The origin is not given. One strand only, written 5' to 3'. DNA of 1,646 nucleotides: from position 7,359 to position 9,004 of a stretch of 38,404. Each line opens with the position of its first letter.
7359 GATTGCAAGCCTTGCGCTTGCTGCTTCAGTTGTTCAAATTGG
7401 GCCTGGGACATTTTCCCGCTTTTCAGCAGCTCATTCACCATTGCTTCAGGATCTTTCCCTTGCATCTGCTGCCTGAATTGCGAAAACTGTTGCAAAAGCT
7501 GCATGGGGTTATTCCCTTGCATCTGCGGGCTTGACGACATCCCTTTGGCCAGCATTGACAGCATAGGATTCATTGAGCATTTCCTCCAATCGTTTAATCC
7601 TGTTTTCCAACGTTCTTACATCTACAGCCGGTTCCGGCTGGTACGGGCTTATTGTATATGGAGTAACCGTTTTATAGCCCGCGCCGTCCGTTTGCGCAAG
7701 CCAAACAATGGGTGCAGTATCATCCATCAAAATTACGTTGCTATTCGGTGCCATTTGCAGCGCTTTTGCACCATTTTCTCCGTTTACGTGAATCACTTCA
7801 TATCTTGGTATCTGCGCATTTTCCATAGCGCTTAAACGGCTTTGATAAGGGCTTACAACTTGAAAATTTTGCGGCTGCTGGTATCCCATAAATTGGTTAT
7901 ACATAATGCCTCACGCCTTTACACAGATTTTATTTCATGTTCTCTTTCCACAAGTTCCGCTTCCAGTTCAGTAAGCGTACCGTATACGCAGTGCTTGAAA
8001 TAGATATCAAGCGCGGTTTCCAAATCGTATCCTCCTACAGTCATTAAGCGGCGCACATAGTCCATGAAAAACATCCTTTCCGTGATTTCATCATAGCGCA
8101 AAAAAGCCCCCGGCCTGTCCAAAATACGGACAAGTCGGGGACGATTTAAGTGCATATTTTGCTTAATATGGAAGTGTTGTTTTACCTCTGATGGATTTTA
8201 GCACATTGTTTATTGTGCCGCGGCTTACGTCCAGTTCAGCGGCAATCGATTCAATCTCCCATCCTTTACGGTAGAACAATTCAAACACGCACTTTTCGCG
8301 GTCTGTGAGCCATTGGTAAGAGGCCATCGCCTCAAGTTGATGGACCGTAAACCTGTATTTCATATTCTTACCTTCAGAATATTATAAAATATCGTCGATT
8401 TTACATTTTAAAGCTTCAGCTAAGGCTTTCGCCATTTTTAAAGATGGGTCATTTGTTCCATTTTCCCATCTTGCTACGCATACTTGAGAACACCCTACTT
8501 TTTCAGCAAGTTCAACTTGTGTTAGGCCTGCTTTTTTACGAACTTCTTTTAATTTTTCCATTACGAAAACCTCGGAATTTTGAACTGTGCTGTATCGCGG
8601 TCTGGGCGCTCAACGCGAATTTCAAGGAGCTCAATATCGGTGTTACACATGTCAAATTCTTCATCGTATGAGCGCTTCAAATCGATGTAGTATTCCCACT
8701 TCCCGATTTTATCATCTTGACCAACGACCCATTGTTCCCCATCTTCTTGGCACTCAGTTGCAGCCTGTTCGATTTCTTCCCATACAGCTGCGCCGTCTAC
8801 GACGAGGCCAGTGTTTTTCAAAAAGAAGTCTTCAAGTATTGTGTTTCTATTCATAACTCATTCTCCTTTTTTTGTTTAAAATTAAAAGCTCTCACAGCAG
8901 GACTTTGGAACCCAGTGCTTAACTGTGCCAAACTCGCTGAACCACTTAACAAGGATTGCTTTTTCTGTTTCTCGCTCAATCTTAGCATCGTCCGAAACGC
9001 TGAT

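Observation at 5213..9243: Twelve-gene accessory island between the late-operon terminator and attP, with its own control elements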

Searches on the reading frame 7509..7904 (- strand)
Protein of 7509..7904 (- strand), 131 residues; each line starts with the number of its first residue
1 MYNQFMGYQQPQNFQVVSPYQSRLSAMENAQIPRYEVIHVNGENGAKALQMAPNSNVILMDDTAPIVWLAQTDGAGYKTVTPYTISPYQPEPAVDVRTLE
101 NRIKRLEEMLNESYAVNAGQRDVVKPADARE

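Call 3: search_protein_families(library=pfam, max_evalue=0.1, proteins=[window:7509-7904:-])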
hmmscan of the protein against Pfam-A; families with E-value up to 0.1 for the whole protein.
window:7509-7904:- (131 aa): 0 families

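Call 4: search_protein_families(library=phrogs, max_evalue=0.01, proteins=[window:7509-7904:-])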
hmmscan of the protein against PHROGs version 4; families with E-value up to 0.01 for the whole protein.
window:7509-7904:- (131 aa): 1 family
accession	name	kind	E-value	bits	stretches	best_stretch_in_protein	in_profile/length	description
phrog_21718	-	unknown function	6.7e-08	33.6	1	10-86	23-104/159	-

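Call 11: search_protein_families(library=ncbifam, max_evalue=0.1, proteins=[window:7509-7904:-])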
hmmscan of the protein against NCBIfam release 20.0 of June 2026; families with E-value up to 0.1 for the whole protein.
window:7509-7904:- (131 aa): 0 families

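Call 32: search_solved_structures(query=A2, max_evalue=1, show_alignments=1)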
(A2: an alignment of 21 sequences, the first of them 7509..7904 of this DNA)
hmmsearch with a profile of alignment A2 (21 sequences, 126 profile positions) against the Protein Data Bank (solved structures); distinct sequences matched with E-value up to 1: 2.
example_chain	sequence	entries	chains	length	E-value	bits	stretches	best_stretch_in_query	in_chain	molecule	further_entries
8p50_A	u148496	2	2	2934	0.94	12.7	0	11-114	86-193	Toxin protein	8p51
8p52_A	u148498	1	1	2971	0.96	12.7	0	11-114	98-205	Toxin protein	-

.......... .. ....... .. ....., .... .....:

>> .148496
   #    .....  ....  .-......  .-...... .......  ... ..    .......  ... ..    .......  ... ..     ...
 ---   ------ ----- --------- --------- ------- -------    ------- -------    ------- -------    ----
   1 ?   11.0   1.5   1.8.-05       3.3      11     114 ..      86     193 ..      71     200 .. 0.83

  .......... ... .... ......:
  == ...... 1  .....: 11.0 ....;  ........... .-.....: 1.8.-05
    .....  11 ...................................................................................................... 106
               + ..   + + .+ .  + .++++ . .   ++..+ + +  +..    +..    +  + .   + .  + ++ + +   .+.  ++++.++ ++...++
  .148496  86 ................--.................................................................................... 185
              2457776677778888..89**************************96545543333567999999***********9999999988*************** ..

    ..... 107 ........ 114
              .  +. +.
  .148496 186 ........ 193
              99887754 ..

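Call 35: search_protein_families(library=padloc, max_evalue=0.01, proteins=[window:7509-7904:-])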
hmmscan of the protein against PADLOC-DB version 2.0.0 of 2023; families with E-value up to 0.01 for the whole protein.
window:7509-7904:- (131 aa): 0 families

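Call 38: find_homologous_proteins(query=A2, max_evalue=0.001)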
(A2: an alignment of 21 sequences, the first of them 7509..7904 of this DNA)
Query A2 (21 sequences) (131 aa, profile of the alignment): 2171 proteins with E <= 0.001 among 2648 candidates; the best 120 are listed.
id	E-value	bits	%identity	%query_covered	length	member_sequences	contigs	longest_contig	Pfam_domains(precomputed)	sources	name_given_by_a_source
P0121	1.8e-39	152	61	85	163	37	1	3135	-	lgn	-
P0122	1.2e-38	150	55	82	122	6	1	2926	-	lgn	-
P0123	1.7e-38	149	99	100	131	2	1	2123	-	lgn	-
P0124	2.0e-38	149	57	90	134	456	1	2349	-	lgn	-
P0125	2.5e-38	149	60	85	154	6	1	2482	-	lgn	-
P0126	2.8e-38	149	73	61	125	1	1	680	-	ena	-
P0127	3.4e-38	148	99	100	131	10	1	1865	-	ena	-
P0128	3.8e-38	148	62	76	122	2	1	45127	-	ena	-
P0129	4.4e-38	148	56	76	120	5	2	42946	-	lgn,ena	-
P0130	5.1e-38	148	54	79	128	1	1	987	-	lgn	-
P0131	5.1e-38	148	60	98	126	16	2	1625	-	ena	-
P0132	5.6e-38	148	60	100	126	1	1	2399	-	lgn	-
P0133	6.7e-38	147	57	79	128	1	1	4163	-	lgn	-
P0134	8.6e-38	147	64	66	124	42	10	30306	-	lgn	-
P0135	8.8e-38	147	73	60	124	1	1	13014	-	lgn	-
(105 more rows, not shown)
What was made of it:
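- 7509..7904 (-): g06, 131 aa. Q/N/Y-rich N-terminus, small alpha/beta domain (DGAGY motif), C-terminal long helix. Core cassette gene 1. Family of 2,171 clusters (call 38).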

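Call 46: predict_structure(alignment_id=A6)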
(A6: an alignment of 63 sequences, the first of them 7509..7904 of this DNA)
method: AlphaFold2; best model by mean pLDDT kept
length: 131 residues; sequences in the alignment: 63
mean_pLDDT: 74.4   pTM: 0.43
mean pLDDT of the five models: 74.4, 73.7, 73.4, 71.3, 70.6
residues with pLDDT >= 90: 46; 70-90: 30; 50-70: 37; < 50: 18
segments of 3 or more residues with pLDDT < 50: 6-13, 124-131
pLDDT, mean of each block of 10 residues (from residue 1): 46 55 60 72 94 93 94 94 90 81 85 59 49 39
secondary structure, 60 per line:
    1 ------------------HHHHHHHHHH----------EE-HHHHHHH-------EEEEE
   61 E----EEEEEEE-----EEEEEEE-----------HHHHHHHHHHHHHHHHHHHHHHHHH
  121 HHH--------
elements in order: H19-28 H42-48 E56-61 E66-72 E78-84 H96-123
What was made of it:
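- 7509..7904 (-): AF2 core pLDDT about 94 (call 46).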

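Call 49: fold_search(model_id=the predicted structure, library=pdb)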
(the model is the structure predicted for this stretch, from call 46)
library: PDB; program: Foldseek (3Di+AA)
matches with E <= 10: 480; with E <= 0.001: 0
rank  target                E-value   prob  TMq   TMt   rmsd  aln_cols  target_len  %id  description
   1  9mlc_M                7.7e-01  0.57  0.32  0.05  12.2        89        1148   10  Pol II-DSIF-SPT6-PAF1c-TFIIS-IWS1-ELOF1-LEDGF-nucleosome activated elongation complex Composite map T (released 2026-01-21)
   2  2x5g                  7.7e-01  0.35  0.20  0.28  18.7        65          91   17  Crystal structure of the ORF131L51M mutant from Sulfolobus islandicus rudivirus 1 (released 2010-07-21)
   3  2yb5_A                9.3e-01  0.33  0.24  0.16  17.4        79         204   13  Structure of the fusidic acid resistance protein FusC (released 2012-01-25)
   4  8u1o_o                1.1e+00  0.33  0.26  0.07   4.0        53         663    8  In situ cryo-EM structure of bacteriophage P22 tailspike protein complex at 3.4A resolution (released 2023-11-29)
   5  5afu_L                1.2e+00  0.23  0.21  0.11  26.5        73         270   23  Cryo-EM structure of dynein tail-dynactin-BICD2N complex (released 2015-03-11)
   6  6jsx_A                1.3e+00  0.35  0.19  0.33  14.8        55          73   14  Structure of a flagellin protein, HpFlaG (released 2020-04-08)
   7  3gyx_B                1.3e+00  0.18  0.19  0.16   6.8        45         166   13  Crystal structure of adenylylsulfate reductase from Desulfovibrio gigas (released 2009-12-15)
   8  7r7j_B                1.3e+00  0.16  0.20  0.05  10.5        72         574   11  Crystal structure of RadD with ADP (released 2022-04-13)
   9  8qng                  1.3e+00  0.51  0.22  0.08   2.7        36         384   19  Crystal structure of the E3 ubiquitin ligase Cbl-b with an allosteric inhibitor (benzodiazepine HTS hit compound 1) (released 2023-11-22)
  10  6o03_B                1.3e+00  0.35  0.30  0.15  11.3        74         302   15  Monobody (MC17) bound to tyrosine kinase binding domain of E3 ubiquitin ligase CBL (released 2020-08-19)
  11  7fin_R                1.3e+00  0.23  0.21  0.09   8.1        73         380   18  Cryo-EM structure of the GIPR/GLP-1R/GCGR triagonist peptide 20-bound human GIPR-Gs complex (released 2022-02-23)
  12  6xar_A                1.4e+00  0.35  0.30  0.15  11.3        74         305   15  Structure of CBL tyrosine kinase binding domain (TKBD) with C-terminal tail of Src-like kinase protein 2 (SLAP2) (released 2021-03-03)
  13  6l0v_A                1.4e+00  0.25  0.21  0.41  18.1        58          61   14  Structure of RLD2 BRX domain bound to LZY3 CCL motif (released 2020-02-05)
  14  6o03_A                1.4e+00  0.25  0.29  0.14  19.1        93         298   13  Monobody (MC17) bound to tyrosine kinase binding domain of E3 ubiquitin ligase CBL (released 2020-08-19)
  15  8f2r_F                1.4e+00  0.13  0.16  0.26  16.7        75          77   11  Human CCC complex (released 2023-05-24)
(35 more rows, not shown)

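Call 77: fold_search(model_id=the predicted structure, library=viral)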
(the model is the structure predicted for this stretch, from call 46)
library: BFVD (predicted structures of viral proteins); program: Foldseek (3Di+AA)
matches with E <= 10: 978; with E <= 0.001: 24
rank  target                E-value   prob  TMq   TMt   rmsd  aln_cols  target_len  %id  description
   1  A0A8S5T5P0            2.4e-11  1.00  0.51  0.30  14.5       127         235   47  Uncharacterized protein [Siphoviridae sp. ctL7J9]
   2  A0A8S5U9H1            2.4e-10  1.00  0.57  0.59  10.4       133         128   41  Zipper dimerization domain transcription factor-like protein [Siphoviridae sp. ctKNZ79]
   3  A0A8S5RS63            3.0e-10  1.00  0.57  0.62  12.4       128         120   41  Gal4-like transcription factor [Siphoviridae sp. ctFBb37]
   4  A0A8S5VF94            2.8e-08  1.00  0.49  0.48  10.5       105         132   36  Uncharacterized protein [Siphoviridae sp. ctbxa26]
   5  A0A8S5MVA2            5.2e-08  1.00  0.38  0.35  19.9       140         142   24  Uncharacterized protein [Siphoviridae sp. ctoSr5]
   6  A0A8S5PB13            1.7e-07  1.00  0.41  0.42  17.6       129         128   25  Membrane fusogenic activity protein [Siphoviridae sp. ctc6d98]
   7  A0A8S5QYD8            2.5e-07  1.00  0.48  0.49   9.4       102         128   29  Uncharacterized protein [Siphoviridae sp. ct9lR64]
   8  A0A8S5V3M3            3.0e-07  1.00  0.42  0.38  12.1       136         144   23  Uncharacterized protein [Myoviridae sp. ctk6V34]
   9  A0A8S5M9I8            3.8e-07  1.00  0.51  0.55   9.9       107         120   34  Uncharacterized protein [Siphoviridae sp. ctv4j104]
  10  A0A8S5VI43            6.2e-07  1.00  0.48  0.56  10.9       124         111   27  Zipper dimerization domain transcription factor-like protein [Siphoviridae sp. cthu813]
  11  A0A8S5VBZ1            8.5e-07  1.00  0.42  0.35  17.6       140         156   25  Uncharacterized protein [Siphoviridae sp. ctKsH2]
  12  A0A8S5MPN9            1.1e-06  1.00  0.45  0.55  15.3       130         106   21  Uncharacterized protein [Podoviridae sp. ctoqT5]
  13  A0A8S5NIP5            3.5e-06  1.00  0.40  0.34  15.2       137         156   23  Uncharacterized protein [Siphoviridae sp. cttpk5]
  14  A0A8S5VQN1            5.1e-06  1.00  0.51  0.52   7.4       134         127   19  (no name in the UniProt tables at hand)
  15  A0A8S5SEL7            6.2e-06  1.00  0.39  0.33  12.5       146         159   23  Uncharacterized protein [Caudovirales sp. ctrNG92]
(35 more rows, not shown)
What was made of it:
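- Viral records named Siphoviridae, Myoviridae and Podoviridae carry g06-like folds (call 77).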

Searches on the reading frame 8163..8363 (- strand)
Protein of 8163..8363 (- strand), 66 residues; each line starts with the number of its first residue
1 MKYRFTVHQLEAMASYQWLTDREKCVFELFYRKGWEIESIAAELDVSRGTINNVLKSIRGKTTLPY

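Call 3: search_protein_families(library=pfam, max_evalue=0.1, proteins=[window:8163-8363:-])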
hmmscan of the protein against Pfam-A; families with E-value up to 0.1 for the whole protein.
window:8163-8363:- (66 aa): 17 families
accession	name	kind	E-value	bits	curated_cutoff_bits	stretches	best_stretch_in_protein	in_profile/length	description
PF04545.22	Sigma70_r4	-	3.2e-07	30.2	24.1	1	19-56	5-42/50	Sigma-70, region 4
PF08281.18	Sigma70_r4_2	-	2.3e-06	27.6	25.7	1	19-53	11-45/54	Sigma-70, region 4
PF04297.20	UPF0122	-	1.8e-05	25.3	22.7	1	17-58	15-57/101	Putative helix-turn-helix protein, YlxM / p13 like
PF00196.25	GerE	-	6.3e-05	23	23.5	1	19-61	3-44/57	Bacterial regulatory proteins, luxR family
PF13384.12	HTH_23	-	0.00022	21.3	24.6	1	29-56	12-39/50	Homeodomain-like domain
PF08279.18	HTH_11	-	0.00067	19.9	25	1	33-60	14-41/55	HTH domain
PF06056.18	Terminase_5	-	0.0023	18.3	20.3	1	29-53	8-32/58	Putative ATPase subunit of terminase (gpP-like)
PF07638.17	Sigma70_ECF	-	0.0033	17.8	21.1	1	12-62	129-179/185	ECF sigma factor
PF13936.12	HTH_38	-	0.012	15.8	27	1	19-56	5-42/44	Helix-turn-helix domain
PF04967.18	HTH_10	-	0.016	15.4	23.1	1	33-61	22-50/53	HTH DNA binding domain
PF00440.29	TetR_N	-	0.016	15.4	24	1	28-51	7-33/47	Bacterial regulatory proteins, tetR family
PF13551.12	HTH_29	-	0.018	15.6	28.1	1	32-58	9-36/64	Winged helix-turn helix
PF14493.12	HTH_40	-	0.032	15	27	1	27-53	6-31/89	Helix-turn-helix domain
PF01978.25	TrmB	-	0.034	14.4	25.6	1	29-60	17-48/68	Sugar-specific transcriptional regulator TrmB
PF01381.28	HTH_3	-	0.046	14.2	23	1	33-58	8-33/55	Helix-turn-helix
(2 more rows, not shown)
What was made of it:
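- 8163..8363 (-): g04, 66-aa single-domain sigma-70 region-4 / LuxR-GerE-type HTH. Recurrent companion of the cassette. Sigma70_r4 scores 30.2 bits (cut-off 24.1) and r4_2 27.6 bits (cut-off 25.7) (call 3).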

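Call 4: search_protein_families(library=phrogs, max_evalue=0.01, proteins=[window:8163-8363:-])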
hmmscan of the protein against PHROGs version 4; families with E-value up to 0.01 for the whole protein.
window:8163-8363:- (66 aa): 9 families
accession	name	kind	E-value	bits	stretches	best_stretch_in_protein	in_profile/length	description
phrog_1190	-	transcription regulation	3.3e-06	28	1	18-61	111-154/167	RNA polymerase sigma factor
phrog_1740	-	transcription regulation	1.2e-05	25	1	19-60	169-210/567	RNA polymerase sigma factor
phrog_3512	-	transcription regulation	4.7e-05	24.6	1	18-63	65-110/130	sigma factor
phrog_351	-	transcription regulation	5.4e-05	23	1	6-61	665-721/928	RNA polymerase sigma factor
phrog_32138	-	DNA, RNA and nucleotide metabolism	0.00046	21.1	1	34-58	18-42/54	DNA binding protein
phrog_36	-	transcription regulation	0.0021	18.7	1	19-56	140-177/220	transcriptional regulator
phrog_1303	-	DNA, RNA and nucleotide metabolism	0.0037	18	1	18-56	24-61/184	DNA binding protein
phrog_11420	-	DNA, RNA and nucleotide metabolism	0.0053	17.9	1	15-63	3-49/82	DNA binding protein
phrog_4646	-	integration and excision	0.0083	16.4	1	13-56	1-44/344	transposase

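Call 35: search_protein_families(library=padloc, max_evalue=0.01, proteins=[window:8163-8363:-])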
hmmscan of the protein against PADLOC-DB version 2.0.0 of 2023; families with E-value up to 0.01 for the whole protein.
window:8163-8363:- (66 aa): 4 families
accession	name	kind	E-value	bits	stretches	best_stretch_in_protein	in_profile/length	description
PDLC01851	CARF3--CARF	-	1.3e-06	26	1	17-62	208-252/279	-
PDLC01434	CasR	-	7e-05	20.8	1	10-59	119-166/191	"CAS-I,CAS-II,CAS-III,CAS-IV,CAS-V,CAS-VI; associated_signaling"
PDLC01268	CasR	-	0.0008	17.4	1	19-59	122-162/179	"CAS-I,CAS-II,CAS-III,CAS-IV,CAS-V,CAS-VI; associated_signaling"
PDLC01850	CARF3--CARF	-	0.0039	15.1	1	3-60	129-185/209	-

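Call 85: search_solved_structures(query=window:8163-8363:-, max_evalue=0.1)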
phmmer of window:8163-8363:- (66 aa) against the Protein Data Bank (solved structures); distinct sequences matched with E-value up to 0.1: 2.
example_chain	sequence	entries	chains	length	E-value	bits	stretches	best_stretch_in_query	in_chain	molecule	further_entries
4ldz_A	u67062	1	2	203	0.018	18.3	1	17-61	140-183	Transcriptional regulatory protein DesR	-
3hug_A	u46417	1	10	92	0.047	16.9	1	18-55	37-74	RNA polymerase sigma factor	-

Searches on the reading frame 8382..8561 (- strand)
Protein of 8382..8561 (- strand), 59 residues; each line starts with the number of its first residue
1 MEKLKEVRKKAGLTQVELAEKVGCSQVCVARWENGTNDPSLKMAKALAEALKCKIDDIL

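Call 3: search_protein_families(library=pfam, max_evalue=0.1, proteins=[window:8382-8561:-])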
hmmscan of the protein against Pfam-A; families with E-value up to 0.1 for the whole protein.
window:8382-8561:- (59 aa): 10 families
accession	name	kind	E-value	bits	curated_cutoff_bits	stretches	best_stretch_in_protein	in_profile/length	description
PF01381.28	HTH_3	-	1.4e-18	67.1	23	1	4-58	1-55/55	Helix-turn-helix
PF13560.12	HTH_31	-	1.5e-11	44.8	27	1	3-53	5-56/64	Helix-turn-helix domain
PF13443.12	HTH_26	-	3.7e-09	37.1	22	1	3-59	1-58/63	Cro/C1-type HTH DNA-binding domain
PF12844.13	HTH_19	-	3.8e-08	33.5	30.2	1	2-57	2-57/64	Helix-turn-helix domain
PF15731.11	MqsA_antitoxin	-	0.00031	21.3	30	1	3-47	73-117/131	Antitoxin component of bacterial toxin-antitoxin system, MqsA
PF13412.12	HTH_24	-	0.0013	18.7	21.9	1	4-24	9-29/48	Winged helix-turn-helix DNA-binding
PF22495.2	HTH_92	-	0.003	17.3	27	1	5-39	1-35/45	RsaL-like HTH domain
PF17762.8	HTH_ParB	-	0.0041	17.7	22.6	1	3-30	11-38/102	ParB HTH domain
PF13384.12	HTH_23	-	0.01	16.1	24.6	1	10-32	15-37/50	Homeodomain-like domain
PF13518.12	HTH_28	-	0.028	15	25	1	9-34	9-34/52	Helix-turn-helix domain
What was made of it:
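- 8382..8561 (-): g03, 59-aa XRE/Cro-type HTH. Probable autoregulator acting on the palindrome. Pfam HTH_3 E = 1.4e-18 (call 3).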

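Call 4: search_protein_families(library=phrogs, max_evalue=0.01, proteins=[window:8382-8561:-])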
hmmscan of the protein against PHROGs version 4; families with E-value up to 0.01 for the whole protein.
window:8382-8561:- (59 aa): 47 families (the best 25 are shown)
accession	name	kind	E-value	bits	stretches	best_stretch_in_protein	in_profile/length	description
phrog_3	-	transcription regulation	6.6e-16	60.1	1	1-59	90-146/430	transcriptional repressor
phrog_1373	-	transcription regulation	9.5e-15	56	1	2-56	66-120/166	transcriptional regulator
phrog_8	-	transcription regulation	1.3e-14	55.4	1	2-57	79-134/346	transcriptional regulator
phrog_4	-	transcription regulation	5.4e-13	49.7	1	2-58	139-191/400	transcriptional repressor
phrog_5823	-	transcription regulation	1.6e-12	48.3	1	2-57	9-65/404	transcriptional regulator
phrog_2439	-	transcription regulation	1e-11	45.3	1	2-55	10-63/367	transcriptional regulator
phrog_2967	-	transcription regulation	2.1e-11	44.8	1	2-54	13-65/225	transcriptional regulator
phrog_2328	-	transcription regulation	2.4e-11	44.5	1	4-57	20-73/128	transcriptional repressor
phrog_4836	-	transcription regulation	1.6e-10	41.8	1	2-55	78-131/194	CII-like regulator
phrog_7950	-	transcription regulation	7.6e-10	39.7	1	2-35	10-43/68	transcriptional repressor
phrog_6831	-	transcription regulation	2.1e-09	38.2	1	10-49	16-56/68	transcriptional regulator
phrog_7241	-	transcription regulation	4.8e-09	37.3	1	4-58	66-120/122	transcriptional regulator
phrog_2104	-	unknown function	1.9e-08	35.4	1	2-48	42-88/103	-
phrog_4779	-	transcription regulation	4.5e-07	31.3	1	2-54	5-59/98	transcriptional regulator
phrog_1994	-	DNA, RNA and nucleotide metabolism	8.4e-07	30.1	1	1-56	1-56/170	DNA binding protein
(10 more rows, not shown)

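Call 84: search_solved_structures(query=window:8382-8561:-, max_evalue=0.001)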
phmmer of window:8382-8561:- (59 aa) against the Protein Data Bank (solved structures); distinct sequences matched with E-value up to 0.001: 21.
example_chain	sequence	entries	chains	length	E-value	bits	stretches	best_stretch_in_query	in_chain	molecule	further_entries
8tac_A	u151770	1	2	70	2.7e-07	33.6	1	3-51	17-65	DBP48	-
3jxb_C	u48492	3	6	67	1.8e-06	31.1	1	2-58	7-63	Repressor protein C2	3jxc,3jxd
2r1j_L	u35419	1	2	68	1.8e-06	31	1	2-58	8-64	Repressor protein C2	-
1adr_A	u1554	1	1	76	2.5e-06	30.6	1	2-58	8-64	P22 C2 REPRESSOR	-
9sf2_A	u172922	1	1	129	9.2e-06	28.9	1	3-50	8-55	Transcriptional regulator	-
9k3w_A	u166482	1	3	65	1e-05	28.7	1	3-58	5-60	Transcriptional regulator, PbsX family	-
1per_L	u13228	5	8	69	0.00013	25.3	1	3-57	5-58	PROTEIN (434 REPRESSOR) | 434 REPRESSOR | REPRESSOR PROTEIN CI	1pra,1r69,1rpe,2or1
1r63_A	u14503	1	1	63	0.00014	25.2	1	3-57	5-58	REPRESSOR PROTEIN FROM BACTERIOPHAGE 434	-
4z5h_A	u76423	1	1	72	0.00017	24.9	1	4-50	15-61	Antitoxin HipB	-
2p5t_A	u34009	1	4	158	0.00021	24.6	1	3-52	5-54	Putative transcriptional regulator PezA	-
4yg4_A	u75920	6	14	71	0.00032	24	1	4-50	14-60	Antitoxin HipB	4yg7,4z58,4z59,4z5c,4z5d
4yg1_A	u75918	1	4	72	0.00035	23.9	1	4-50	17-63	Antitoxin HipB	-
1sq8_A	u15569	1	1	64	0.00046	23.6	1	2-56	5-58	dh434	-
28tn_A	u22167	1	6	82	0.00051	23.4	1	1-52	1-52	lambda repressor-like protein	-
2wiu_B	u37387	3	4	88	0.00053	23.4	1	4-50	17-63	HTH-TYPE TRANSCRIPTIONAL REGULATOR HIPB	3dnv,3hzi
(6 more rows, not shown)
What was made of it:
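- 8382..8561 (-): PDB hits to P22 C2 and 434 repressors (call 84).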

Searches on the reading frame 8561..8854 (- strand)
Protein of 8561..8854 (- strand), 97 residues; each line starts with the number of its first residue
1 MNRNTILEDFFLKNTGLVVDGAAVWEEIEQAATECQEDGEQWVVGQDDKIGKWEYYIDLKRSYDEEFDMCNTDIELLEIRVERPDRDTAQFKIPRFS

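Call 3: search_protein_families(library=pfam, max_evalue=0.1, proteins=[window:8561-8854:-])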
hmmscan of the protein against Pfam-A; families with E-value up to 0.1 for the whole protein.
window:8561-8854:- (97 aa): 1 family
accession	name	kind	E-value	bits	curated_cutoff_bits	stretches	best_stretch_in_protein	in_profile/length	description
PF22058.2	X25_BaPul_like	-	0.026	15.1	27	1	32-78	24-71/87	Pullulanase X25 domain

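Call 4: search_protein_families(library=phrogs, max_evalue=0.01, proteins=[window:8561-8854:-])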
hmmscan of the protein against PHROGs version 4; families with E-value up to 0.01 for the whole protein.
window:8561-8854:- (97 aa): 0 families

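Call 11: search_protein_families(library=ncbifam, max_evalue=0.1, proteins=[window:8561-8854:-])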
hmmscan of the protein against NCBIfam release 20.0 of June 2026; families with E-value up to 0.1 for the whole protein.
window:8561-8854:- (97 aa): 1 family
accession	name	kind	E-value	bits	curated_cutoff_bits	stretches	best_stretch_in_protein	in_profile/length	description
NF009644.1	PRK13169.1-5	equivalog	0.063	13.9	130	1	13-73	37-96/116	DNA replication initiation control protein YabA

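Call 35: search_protein_families(library=padloc, max_evalue=0.01, proteins=[window:8561-8854:-])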
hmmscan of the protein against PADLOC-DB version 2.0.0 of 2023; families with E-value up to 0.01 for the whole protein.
window:8561-8854:- (97 aa): 0 families
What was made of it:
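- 8561..8854 (-): g02, 97 aa, acidic (pI 4.2), translationally coupled (TAATG) to g03. No family hit (calls 3, 4, 11, 35).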
